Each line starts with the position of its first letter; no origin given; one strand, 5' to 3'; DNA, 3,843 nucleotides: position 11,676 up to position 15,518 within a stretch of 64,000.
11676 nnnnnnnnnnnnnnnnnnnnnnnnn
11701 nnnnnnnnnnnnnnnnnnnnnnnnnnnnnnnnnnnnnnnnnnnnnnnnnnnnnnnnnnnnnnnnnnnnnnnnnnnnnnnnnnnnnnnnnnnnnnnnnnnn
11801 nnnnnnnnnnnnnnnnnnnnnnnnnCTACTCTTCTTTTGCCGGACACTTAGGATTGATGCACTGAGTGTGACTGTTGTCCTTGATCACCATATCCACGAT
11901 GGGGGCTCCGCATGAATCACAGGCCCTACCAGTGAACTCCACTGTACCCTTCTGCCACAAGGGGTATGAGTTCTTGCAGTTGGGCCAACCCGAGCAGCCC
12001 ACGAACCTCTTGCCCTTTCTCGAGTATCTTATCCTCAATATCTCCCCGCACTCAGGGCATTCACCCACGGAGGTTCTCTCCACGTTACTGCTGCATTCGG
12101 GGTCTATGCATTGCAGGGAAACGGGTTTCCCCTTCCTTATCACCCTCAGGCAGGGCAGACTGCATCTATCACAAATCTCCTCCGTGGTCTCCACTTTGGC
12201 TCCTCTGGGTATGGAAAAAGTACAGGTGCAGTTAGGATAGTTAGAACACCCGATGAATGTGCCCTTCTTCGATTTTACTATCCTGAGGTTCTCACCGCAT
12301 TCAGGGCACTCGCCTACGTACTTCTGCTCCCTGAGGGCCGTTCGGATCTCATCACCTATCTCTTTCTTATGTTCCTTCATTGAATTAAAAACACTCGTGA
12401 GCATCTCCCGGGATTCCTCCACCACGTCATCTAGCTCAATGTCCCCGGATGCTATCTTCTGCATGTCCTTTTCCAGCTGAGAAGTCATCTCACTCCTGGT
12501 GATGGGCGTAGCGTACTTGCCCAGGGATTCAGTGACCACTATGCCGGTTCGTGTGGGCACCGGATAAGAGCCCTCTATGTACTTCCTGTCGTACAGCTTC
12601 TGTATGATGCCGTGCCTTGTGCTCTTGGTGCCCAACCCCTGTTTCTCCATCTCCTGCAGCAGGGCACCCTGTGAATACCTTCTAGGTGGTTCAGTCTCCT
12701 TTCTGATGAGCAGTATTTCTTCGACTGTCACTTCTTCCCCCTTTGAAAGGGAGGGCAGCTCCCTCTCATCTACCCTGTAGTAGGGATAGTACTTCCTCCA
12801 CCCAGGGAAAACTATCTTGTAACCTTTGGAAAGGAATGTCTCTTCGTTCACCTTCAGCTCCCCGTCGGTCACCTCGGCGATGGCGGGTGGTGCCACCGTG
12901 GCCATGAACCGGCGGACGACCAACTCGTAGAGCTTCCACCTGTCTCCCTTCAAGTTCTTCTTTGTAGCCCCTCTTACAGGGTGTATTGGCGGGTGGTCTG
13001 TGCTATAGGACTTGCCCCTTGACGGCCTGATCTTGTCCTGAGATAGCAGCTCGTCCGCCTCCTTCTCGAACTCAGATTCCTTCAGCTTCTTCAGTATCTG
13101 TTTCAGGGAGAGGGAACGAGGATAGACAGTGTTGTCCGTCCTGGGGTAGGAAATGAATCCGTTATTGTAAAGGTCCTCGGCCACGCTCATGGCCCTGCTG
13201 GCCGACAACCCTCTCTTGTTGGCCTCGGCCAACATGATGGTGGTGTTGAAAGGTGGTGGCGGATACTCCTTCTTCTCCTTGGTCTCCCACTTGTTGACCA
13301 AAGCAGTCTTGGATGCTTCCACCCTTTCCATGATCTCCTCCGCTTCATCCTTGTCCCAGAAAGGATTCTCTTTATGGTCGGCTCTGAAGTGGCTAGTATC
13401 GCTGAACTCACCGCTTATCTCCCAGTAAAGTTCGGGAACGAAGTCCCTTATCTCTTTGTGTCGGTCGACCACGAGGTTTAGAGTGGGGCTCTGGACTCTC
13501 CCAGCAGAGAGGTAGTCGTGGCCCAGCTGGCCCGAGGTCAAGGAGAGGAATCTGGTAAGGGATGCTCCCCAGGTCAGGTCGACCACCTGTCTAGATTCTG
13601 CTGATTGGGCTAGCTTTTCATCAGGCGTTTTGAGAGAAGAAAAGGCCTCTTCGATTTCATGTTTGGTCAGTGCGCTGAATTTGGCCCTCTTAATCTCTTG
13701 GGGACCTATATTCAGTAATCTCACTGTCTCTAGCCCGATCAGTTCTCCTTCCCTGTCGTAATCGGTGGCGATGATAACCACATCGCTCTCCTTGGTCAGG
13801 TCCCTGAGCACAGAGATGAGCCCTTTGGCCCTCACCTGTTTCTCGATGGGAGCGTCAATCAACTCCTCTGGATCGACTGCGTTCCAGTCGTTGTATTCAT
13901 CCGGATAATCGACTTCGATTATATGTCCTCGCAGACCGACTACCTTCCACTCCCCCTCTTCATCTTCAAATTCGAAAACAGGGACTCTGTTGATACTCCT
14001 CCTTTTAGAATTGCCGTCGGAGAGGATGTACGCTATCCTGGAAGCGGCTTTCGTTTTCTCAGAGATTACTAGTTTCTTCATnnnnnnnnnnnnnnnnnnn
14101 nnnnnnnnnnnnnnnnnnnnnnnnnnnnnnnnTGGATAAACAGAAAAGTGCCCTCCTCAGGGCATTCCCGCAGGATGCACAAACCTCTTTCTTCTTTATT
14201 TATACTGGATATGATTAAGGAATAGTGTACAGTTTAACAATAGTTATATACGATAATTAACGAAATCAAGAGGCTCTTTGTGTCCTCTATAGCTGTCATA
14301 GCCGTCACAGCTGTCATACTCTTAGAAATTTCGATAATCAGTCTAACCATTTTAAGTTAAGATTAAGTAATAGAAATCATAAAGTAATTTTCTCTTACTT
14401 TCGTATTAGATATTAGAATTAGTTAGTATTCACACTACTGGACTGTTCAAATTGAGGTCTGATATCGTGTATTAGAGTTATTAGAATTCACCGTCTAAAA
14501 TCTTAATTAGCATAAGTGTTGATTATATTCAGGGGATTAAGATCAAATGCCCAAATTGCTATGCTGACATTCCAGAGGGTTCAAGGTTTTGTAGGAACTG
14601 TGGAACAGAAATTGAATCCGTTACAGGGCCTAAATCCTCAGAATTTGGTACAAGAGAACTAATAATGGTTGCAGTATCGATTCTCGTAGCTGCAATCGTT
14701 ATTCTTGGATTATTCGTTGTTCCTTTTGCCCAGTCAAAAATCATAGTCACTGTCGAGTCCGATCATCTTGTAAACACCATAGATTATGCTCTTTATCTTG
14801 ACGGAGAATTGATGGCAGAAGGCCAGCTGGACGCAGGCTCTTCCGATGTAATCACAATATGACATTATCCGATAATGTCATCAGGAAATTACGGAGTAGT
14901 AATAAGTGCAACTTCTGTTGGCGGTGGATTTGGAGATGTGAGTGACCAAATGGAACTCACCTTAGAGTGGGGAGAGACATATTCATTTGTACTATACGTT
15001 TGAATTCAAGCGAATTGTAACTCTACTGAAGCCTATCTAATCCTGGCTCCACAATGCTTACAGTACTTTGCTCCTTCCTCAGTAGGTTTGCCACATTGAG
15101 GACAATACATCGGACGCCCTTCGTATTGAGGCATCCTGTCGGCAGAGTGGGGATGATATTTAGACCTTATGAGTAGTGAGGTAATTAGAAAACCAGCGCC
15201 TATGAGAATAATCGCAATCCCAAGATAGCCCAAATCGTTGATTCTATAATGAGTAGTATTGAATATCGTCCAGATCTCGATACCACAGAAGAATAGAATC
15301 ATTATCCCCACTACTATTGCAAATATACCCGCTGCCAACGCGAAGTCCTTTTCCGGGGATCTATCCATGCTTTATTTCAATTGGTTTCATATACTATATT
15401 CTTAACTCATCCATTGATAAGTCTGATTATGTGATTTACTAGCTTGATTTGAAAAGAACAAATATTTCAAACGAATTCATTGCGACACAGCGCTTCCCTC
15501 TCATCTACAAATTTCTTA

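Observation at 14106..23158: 9-kb integrated element whose att site is the topA promoter, not a tRNA gene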

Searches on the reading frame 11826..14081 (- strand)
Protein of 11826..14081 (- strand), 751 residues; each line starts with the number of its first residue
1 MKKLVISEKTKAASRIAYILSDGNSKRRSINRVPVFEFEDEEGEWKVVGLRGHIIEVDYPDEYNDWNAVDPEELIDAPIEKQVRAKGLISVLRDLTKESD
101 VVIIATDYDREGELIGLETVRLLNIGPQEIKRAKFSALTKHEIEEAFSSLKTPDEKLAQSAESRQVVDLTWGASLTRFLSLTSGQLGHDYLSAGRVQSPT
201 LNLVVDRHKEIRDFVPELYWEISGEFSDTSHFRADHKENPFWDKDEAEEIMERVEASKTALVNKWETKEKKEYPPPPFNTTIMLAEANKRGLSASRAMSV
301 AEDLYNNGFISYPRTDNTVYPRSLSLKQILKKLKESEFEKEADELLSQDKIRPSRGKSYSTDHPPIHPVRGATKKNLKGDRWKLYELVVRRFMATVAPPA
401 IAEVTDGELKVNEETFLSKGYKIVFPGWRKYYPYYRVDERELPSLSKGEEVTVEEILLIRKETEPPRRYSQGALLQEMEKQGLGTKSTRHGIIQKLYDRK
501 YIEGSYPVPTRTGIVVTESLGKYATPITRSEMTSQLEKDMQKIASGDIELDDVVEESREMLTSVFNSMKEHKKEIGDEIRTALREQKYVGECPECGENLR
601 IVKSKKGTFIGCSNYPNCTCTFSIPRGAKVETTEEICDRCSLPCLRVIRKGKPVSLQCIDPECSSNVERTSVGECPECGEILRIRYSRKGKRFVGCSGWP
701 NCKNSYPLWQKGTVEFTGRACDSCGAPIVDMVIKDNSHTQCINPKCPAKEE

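Call 7: search_protein_families(library=pfam, proteins=[window:11826-14081:-], max_evalue=0.01)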
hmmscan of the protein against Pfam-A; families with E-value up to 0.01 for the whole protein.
window:11826-14081:- (751 aa): 5 families
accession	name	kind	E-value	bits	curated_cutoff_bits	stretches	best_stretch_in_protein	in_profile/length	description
PF01131.25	Topoisom_bac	-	3e-125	418.9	35.1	1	153-554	2-410/411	DNA topoisomerase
PF01396.24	Zn_ribbon_Top1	-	3e-24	85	32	2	589-626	1-38/39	Topoisomerase DNA binding C4 zinc finger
PF01751.28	Toprim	-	2e-10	41.1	23.1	1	4-137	2-95/96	Toprim domain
PF25169.1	DUF7830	-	0.0011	19.2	27.5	0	573-609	14-54/72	Domain of unknown function (DUF7830)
PF23455.1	DUF7129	-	0.0053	16.9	30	0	662-682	16-37/45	Domain of unknown function (DUF7129)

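Call 15: find_related_loci(query=window:11826-14081:-, collection=genome_contigs, flank=10000)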
Query window:11826-14081:- (751 aa) in genome_contigs; peptide patterns used: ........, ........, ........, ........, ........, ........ (x = any residue, [..] = any of these).
101 stretches matched a pattern; 66 encode a relative of the query (tblastn E <= 1e-3); 66 distinct loci.
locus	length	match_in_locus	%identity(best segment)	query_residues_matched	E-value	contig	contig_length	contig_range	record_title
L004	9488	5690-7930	56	1-747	0e+0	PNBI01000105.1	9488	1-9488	MAG: Methanomassiliicoccaceae archaeon isolate fen_33 73.20110800_E3D.115_contig_137200, whole genome shotgun sequence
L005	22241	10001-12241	56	1-747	0e+0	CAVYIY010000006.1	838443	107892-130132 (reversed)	MAG: Methanomassiliicoccaceae archaeon isolate MFD01299.bin.2.50 genome assembly, contig: contig_1889, whole genome shot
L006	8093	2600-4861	53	1-751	0e+0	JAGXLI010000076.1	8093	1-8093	MAG: Thermoplasmatota archaeon isolate GSL_GSL3510_12 NODE_1527_length_8093_cov_8.22395, whole genome shotgun sequence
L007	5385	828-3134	52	1-749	0e+0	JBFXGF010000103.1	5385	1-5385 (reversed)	MAG: Thermoplasmata archaeon isolate CA_2019_TPIn_157 NODE_65244_length_5385_cov_2.850133_TPIn, whole genome shotgun seq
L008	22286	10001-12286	52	1-749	0e+0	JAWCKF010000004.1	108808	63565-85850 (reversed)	MAG: Thermoplasmata archaeon isolate JZ-2_201705_bins_126 JZ-2_201705_bins_126_scaffold_4, whole genome shotgun sequence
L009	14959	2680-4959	52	1-749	0e+0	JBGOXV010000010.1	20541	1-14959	MAG: Thermoplasmata archaeon isolate OBJ_0618_130150_59 k141_6394870_length_20541_cov_30.4100, whole genome shotgun sequ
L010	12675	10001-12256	51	1-747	0e+0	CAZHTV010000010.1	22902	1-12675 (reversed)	MAG TPA_asm: uncultured Thermoplasmata archaeon isolate binchicken_co327_193 genome assembly, contig: NODE_459_length_22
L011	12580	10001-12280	52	1-749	0e+0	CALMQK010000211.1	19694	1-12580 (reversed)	MAG TPA_asm: uncultured euryarchaeote isolate ERR2868536_bin.126_CONCOCT_v1.1_MAG genome assembly, contig: ERZ841185.239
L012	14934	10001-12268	52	1-746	0e+0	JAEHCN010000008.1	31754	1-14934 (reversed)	MAG: Thermoplasmata archaeon isolate Hel0.bin85 NODE_2213_length_31754_cov_2.392386, whole genome shotgun sequence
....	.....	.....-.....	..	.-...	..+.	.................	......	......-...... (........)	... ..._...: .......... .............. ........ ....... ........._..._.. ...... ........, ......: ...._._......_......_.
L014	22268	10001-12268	52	1-746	0e+0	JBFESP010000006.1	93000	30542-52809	MAG: Thermoplasmata archaeon isolate Mix_mud06.2021.04.53 k141_2409229_length_93000_cov_16.6858, whole genome shotgun se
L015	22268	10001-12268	52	1-746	0e+0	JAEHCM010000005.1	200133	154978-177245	MAG: Thermoplasmata archaeon isolate SG225.bin4 NODE_5_length_200133_cov_9.735674, whole genome shotgun sequence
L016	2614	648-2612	57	1-734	0e+0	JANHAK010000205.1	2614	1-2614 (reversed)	MAG: Methanomassiliicoccales archaeon isolate LCB019-061 scaffold_64881_c1, whole genome shotgun sequence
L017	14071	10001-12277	52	1-751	0e+0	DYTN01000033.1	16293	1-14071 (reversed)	MAG TPA_asm: Methanobacteriota archaeon isolate DR5_60_8 Afr_mines_DR5_582_length_16293_cov_3_369750, whole genome shotg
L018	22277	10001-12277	51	1-749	0e+0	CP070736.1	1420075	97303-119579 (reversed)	MAG: Methanobacteriota archaeon isolate bin4 chromosome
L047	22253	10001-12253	59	1-750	0e+0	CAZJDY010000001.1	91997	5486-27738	MAG TPA_asm: uncultured Methanomassiliicoccaceae archaeon isolate binchicken_co167_198 genome assembly, contig: k141_231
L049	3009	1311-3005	60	1-565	0e+0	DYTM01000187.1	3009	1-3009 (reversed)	MAG TPA_asm: Methanomassiliicoccus sp. isolate DR5_59_6 Afr_mines_DR5_6072_length_3009_cov_2_036899, whole genome shotgu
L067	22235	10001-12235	54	1-749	0e+0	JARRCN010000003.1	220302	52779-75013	MAG: Candidatus Methanomethylophilaceae archaeon isolate DJKA113_NP-J24_bin.23 scaffold_7, whole genome shotgun sequence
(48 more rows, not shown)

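Call 92: find_encoding_contigs(protein=window:11826-14081:-, flank=10000, max_places=10)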
Protein window:11826-14081:- (751 aa): no gene with exactly this product is on record in the collection.

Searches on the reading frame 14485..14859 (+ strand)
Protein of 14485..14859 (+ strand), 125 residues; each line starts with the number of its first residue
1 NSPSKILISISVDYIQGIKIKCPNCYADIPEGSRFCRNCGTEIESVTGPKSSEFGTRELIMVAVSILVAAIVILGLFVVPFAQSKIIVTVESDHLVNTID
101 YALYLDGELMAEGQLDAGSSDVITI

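Call 71: search_protein_families(library=pfam, proteins=[window:14485-14859:+], max_evalue=0.01)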
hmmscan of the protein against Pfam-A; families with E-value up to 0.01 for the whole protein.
window:14485-14859:+ (125 aa): 7 families
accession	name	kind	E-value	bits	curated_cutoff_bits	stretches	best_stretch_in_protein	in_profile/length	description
PF13240.11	Zn_Ribbon_1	-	2e-08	34.2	25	1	21-42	1-22/23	zinc-ribbon domain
PF12773.13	DZR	-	3.9e-06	27.4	27.3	1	22-44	1-23/45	Double zinc ribbon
PF13248.11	Zn_ribbon_3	-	0.0001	22.1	27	1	19-43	2-26/26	zinc-ribbon domain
PF10571.15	UPF0547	-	0.0021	18.6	29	1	21-40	2-21/26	Uncharacterised protein family UPF0547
PF24460.1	DUF7575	-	0.0066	16.2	28.5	0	20-44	4-28/28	Domain of unknown function (DUF7575)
PF18912.6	DZR_2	-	0.0068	16.7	27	1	21-49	9-37/56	Double zinc ribbon domain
PF17032.10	Zn_ribbon_15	-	0.0081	17.4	28.9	0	19-40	52-73/73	zinc-ribbon family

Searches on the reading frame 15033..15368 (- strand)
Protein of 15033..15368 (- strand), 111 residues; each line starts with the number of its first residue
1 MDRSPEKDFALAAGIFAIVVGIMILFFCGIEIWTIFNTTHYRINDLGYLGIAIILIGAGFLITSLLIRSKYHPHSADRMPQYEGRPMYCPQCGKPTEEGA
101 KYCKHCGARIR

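Call 7: search_protein_families(library=pfam, proteins=[window:15033-15368:-], max_evalue=0.01)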
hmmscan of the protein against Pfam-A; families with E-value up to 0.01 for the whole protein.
window:15033-15368:- (111 aa): 8 families
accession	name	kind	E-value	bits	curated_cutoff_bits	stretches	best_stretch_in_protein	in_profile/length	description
PF13240.11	Zn_Ribbon_1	-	2e-07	31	25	1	88-109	1-22/23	zinc-ribbon domain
PF13248.11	Zn_ribbon_3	-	8.3e-07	28.7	27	1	88-110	4-26/26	zinc-ribbon domain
PF12773.13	DZR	-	4.8e-05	23.9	27.3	1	89-110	1-22/45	Double zinc ribbon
PF24463.1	DUF7577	-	0.00012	22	28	1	87-111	3-27/27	Domain of unknown function (DUF7577)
PF14803.11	Zn_ribbon_Nudix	-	0.00074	19.8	25.6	0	88-97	2-11/34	Nudix N-terminal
PF24460.1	DUF7575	-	0.00078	19.2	28.5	1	88-110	5-27/28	Domain of unknown function (DUF7575)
PF18912.6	DZR_2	-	0.0034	17.6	27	1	87-106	37-55/56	Double zinc ribbon domain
PF02656.20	DUF202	-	0.004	18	23.4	0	7-32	37-62/68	Domain of unknown function (DUF202)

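Call 8: search_protein_families(library=phrogs, proteins=[window:15033-15368:-], max_evalue=0.01)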
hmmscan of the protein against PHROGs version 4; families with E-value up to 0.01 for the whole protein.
window:15033-15368:- (111 aa): 5 families
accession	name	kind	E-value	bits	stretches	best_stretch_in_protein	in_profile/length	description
phrog_8032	-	unknown function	1.6e-07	32.7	1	13-110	4-97/173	-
phrog_8436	-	unknown function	7.5e-05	23.8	1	55-110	36-87/110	-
phrog_2546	-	unknown function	0.00036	21.8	1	87-110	1-24/180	-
phrog_10714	-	unknown function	0.00039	21.6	1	84-110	71-99/109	-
phrog_9188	-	unknown function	0.0039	18.4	1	84-110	36-64/70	-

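Call 79: search_protein_families(library=padloc, proteins=[window:15033-15368:-], max_evalue=0.01)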
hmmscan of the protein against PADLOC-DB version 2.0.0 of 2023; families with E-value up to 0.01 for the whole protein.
window:15033-15368:- (111 aa): 0 families
